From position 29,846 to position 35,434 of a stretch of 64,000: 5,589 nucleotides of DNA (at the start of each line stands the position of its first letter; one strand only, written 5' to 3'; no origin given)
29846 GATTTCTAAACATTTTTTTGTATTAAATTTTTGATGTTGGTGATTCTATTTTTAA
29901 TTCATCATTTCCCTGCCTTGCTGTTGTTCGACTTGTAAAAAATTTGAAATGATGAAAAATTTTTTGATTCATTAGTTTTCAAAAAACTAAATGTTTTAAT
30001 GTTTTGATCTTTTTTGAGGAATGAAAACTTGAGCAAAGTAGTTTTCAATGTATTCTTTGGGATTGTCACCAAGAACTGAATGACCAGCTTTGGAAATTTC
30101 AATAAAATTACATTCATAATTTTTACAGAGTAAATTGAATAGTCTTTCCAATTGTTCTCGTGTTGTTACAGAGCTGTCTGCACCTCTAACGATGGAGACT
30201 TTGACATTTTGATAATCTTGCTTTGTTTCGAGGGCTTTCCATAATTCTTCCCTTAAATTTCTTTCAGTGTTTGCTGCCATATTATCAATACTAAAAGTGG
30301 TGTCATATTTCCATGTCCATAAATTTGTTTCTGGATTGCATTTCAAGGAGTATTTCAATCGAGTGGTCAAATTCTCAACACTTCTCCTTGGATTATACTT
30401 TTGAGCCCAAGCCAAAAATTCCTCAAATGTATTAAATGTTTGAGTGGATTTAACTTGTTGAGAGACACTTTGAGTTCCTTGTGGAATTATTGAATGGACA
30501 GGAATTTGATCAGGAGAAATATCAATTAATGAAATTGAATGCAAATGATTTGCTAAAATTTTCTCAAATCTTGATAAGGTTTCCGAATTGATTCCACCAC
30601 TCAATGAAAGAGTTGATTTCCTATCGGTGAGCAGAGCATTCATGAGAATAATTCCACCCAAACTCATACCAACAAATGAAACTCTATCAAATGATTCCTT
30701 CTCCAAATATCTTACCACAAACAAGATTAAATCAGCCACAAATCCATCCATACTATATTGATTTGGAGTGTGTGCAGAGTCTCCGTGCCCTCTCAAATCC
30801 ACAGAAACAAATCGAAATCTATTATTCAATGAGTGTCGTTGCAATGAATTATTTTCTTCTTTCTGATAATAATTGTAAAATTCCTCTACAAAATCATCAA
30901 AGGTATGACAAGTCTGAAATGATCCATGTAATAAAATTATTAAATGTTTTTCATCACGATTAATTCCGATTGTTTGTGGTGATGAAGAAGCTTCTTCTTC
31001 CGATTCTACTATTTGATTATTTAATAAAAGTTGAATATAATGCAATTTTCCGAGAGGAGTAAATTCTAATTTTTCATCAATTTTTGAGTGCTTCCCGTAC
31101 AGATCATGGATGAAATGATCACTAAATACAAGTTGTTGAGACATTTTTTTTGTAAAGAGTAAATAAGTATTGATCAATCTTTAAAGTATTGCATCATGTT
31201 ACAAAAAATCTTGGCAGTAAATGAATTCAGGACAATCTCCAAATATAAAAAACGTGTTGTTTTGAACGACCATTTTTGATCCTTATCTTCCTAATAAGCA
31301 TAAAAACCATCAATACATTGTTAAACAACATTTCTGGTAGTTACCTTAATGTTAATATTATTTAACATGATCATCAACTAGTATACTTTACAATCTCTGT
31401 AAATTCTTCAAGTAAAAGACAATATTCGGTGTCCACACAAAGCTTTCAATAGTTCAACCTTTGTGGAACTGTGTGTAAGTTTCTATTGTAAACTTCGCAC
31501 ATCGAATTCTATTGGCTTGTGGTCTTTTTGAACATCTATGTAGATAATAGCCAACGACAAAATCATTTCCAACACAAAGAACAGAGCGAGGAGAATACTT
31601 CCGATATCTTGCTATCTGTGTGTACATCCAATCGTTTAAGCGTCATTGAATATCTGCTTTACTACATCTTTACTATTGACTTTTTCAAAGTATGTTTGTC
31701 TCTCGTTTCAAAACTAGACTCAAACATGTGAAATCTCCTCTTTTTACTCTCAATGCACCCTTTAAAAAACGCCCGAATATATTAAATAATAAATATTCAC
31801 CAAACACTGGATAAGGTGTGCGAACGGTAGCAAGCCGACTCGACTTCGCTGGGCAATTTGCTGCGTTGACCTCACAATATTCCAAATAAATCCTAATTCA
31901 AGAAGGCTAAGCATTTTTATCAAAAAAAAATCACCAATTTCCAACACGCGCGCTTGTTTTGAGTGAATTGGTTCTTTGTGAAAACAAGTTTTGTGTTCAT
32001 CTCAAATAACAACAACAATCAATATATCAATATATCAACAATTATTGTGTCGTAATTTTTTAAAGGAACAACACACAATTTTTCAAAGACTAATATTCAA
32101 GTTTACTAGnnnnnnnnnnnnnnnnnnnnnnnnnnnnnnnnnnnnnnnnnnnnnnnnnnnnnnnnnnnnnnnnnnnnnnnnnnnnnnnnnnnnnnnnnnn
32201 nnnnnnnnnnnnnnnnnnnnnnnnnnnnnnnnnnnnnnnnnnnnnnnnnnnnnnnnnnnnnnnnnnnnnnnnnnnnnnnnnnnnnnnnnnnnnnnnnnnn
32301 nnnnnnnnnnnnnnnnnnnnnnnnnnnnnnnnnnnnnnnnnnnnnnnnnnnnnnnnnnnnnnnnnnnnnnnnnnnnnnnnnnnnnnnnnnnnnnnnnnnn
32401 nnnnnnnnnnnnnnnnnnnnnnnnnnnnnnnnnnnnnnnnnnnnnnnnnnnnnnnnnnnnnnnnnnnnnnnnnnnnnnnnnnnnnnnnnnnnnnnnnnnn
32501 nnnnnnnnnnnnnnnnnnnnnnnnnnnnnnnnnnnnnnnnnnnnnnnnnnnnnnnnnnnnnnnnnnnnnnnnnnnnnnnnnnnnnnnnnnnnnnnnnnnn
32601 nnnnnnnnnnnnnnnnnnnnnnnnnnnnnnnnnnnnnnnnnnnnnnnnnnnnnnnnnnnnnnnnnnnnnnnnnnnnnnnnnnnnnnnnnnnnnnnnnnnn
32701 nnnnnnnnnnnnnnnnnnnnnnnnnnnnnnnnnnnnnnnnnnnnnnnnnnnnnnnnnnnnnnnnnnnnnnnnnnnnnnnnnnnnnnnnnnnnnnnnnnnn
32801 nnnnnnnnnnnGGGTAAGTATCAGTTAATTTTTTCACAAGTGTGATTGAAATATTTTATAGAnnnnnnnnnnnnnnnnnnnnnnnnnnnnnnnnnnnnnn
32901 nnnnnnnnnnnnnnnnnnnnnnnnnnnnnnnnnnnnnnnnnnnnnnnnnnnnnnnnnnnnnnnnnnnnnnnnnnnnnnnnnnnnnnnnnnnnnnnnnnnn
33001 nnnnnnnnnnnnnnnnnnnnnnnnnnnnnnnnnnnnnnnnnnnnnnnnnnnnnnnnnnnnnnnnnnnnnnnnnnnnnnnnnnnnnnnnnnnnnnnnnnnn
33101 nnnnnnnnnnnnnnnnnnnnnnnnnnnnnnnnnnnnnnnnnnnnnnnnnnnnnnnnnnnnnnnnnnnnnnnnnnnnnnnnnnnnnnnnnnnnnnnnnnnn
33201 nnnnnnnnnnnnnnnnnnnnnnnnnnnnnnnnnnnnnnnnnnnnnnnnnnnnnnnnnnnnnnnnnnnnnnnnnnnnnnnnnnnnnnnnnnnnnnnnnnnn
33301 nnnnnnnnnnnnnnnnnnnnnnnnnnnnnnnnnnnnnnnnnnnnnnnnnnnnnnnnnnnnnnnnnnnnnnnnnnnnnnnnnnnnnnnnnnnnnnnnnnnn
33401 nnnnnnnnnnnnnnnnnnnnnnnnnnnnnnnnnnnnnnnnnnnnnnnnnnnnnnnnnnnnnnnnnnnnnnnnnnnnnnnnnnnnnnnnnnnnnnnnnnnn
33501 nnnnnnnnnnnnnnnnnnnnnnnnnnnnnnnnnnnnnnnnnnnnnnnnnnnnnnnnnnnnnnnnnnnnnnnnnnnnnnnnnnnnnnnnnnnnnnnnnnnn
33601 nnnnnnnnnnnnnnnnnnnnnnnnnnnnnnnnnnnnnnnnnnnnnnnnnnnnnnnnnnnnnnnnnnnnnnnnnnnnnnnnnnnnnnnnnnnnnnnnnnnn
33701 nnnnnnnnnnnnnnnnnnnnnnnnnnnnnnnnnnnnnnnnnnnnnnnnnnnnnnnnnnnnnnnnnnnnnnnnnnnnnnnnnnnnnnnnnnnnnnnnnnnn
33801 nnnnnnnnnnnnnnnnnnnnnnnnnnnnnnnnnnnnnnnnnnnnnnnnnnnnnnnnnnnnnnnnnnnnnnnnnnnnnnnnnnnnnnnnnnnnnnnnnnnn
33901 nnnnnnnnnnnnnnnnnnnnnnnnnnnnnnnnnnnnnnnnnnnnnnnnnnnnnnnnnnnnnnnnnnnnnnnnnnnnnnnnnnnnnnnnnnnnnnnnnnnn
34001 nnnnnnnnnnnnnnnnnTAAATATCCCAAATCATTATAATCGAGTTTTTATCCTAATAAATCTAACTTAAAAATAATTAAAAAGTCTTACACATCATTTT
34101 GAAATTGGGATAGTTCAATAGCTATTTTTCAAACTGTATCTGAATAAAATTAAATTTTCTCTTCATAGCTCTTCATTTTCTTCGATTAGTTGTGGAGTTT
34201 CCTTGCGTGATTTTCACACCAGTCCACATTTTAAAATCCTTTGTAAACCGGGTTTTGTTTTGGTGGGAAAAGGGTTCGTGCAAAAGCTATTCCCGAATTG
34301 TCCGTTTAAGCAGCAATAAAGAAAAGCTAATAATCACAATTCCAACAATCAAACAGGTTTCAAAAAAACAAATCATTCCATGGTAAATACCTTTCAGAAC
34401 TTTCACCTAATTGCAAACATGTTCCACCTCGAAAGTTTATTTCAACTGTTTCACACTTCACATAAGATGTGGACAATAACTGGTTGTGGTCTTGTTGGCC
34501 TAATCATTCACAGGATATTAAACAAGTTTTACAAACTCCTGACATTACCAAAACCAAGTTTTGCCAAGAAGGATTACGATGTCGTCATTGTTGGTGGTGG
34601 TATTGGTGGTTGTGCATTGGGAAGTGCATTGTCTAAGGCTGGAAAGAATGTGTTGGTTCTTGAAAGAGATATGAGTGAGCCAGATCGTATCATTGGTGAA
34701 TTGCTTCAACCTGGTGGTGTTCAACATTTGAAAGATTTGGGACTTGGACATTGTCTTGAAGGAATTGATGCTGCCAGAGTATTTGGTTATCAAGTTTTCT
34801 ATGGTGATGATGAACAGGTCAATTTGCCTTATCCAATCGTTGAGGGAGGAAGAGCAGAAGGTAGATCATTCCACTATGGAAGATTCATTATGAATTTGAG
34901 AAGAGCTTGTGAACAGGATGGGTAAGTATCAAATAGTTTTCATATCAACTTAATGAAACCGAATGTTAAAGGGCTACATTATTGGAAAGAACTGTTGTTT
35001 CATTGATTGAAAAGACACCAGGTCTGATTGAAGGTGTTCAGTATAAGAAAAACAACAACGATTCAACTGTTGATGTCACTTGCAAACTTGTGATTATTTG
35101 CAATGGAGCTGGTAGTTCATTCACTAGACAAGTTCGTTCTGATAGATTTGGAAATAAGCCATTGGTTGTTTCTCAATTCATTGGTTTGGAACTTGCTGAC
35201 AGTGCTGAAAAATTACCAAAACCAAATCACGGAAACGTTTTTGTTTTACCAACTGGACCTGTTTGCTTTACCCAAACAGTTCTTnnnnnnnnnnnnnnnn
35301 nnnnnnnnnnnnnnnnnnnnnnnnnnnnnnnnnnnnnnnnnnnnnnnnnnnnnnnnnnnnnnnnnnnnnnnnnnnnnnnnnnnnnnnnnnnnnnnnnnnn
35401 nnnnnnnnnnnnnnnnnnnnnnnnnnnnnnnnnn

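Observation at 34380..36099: Tandem squalene monooxygenase duplication; copy B has a swapped N-terminal exon and a -1 frame break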

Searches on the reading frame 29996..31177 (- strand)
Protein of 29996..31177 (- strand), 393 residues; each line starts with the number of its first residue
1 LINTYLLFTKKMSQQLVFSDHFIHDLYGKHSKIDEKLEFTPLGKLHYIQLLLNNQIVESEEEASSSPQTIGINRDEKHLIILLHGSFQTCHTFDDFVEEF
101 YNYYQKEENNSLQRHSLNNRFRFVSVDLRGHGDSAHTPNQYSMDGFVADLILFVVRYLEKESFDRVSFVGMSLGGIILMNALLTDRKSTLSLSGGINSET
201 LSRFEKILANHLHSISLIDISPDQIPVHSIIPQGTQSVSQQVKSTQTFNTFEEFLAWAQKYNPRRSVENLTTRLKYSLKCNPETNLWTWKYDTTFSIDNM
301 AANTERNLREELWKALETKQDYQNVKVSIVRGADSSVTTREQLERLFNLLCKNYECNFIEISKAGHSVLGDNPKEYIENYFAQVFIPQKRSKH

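Call 52: search_protein_families(library=pfam, proteins=[window:29996-31177:-])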
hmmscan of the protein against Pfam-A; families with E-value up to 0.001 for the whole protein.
window:29996-31177:- (393 aa): 4 families
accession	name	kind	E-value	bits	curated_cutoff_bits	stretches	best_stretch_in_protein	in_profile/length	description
PF00561.26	Abhydrolase_1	-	1.6e-14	54.6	25.8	1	80-184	3-89/245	alpha/beta hydrolase fold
PF12697.13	Abhydrolase_6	-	1.1e-10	43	26.3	1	80-377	1-215/217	Alpha/beta hydrolase family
PF12146.15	Hydrolase_4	-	2e-09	37.5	27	1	119-187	30-99/239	Serine aminopeptidase, S33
PF05057.20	DUF676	-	0.00032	20.7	20.3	0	75-188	3-102/217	Putative serine esterase (DUF676)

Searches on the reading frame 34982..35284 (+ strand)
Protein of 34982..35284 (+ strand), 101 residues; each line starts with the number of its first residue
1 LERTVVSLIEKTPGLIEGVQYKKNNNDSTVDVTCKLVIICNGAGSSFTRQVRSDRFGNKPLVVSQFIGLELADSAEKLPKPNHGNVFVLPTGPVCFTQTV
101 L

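Call 32: list_cluster_members(proteins=[window:34982-35284:+, window:35263-36096:+, window:35353-36096:+, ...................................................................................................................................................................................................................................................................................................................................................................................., window:34380-34922:+, window:34467-34922:+, window:32872-34017:+, window:32842-34017:+, window:32149-32814:+, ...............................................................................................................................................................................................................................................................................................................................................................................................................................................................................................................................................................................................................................])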
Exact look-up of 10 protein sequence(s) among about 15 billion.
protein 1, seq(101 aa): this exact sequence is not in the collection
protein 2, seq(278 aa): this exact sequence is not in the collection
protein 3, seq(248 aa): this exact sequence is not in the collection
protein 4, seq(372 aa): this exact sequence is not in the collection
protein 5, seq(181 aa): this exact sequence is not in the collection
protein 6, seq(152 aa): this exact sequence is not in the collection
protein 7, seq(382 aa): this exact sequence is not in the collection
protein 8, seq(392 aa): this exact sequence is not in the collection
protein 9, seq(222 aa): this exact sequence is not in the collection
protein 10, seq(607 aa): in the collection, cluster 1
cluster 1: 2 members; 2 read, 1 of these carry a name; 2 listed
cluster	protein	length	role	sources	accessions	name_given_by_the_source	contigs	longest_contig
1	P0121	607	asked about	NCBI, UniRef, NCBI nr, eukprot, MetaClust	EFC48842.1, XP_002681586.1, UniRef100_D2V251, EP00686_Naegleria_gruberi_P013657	squalene monooxygenase [Naegleria gruberi] | squalene monooxygenase n=1 Tax=Naegleria gruberi TaxID=5762 RepID=D2V251_NAEGR | XP_002681586.1 squalene monooxygenase [Naegleria gruberi strain NEG-M]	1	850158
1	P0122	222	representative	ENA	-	-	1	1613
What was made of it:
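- On Pseudogene (unprocessed, by frameshift): Exact B ORFs are absent from the protein collection (call 32).
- A equals XP_002681586.1 (call 32).
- Tried and rejected: Exact look-up of ten candidate ORFs found only copy A's full protein (call 32).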

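Call 34: find_encoding_contigs(protein=P0122, flank=5000, max_places=5)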
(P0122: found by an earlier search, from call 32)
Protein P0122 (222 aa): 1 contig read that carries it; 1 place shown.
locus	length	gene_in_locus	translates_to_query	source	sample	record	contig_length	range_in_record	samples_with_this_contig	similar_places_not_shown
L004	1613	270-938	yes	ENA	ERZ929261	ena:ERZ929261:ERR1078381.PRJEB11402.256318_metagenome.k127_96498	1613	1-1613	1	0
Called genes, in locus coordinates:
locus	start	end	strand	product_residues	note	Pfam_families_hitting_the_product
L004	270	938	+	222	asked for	PF01266:DAO (weak), PF01494:FAD_binding_3 (weak), PF13450:NAD_binding_8 (weak)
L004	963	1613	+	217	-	?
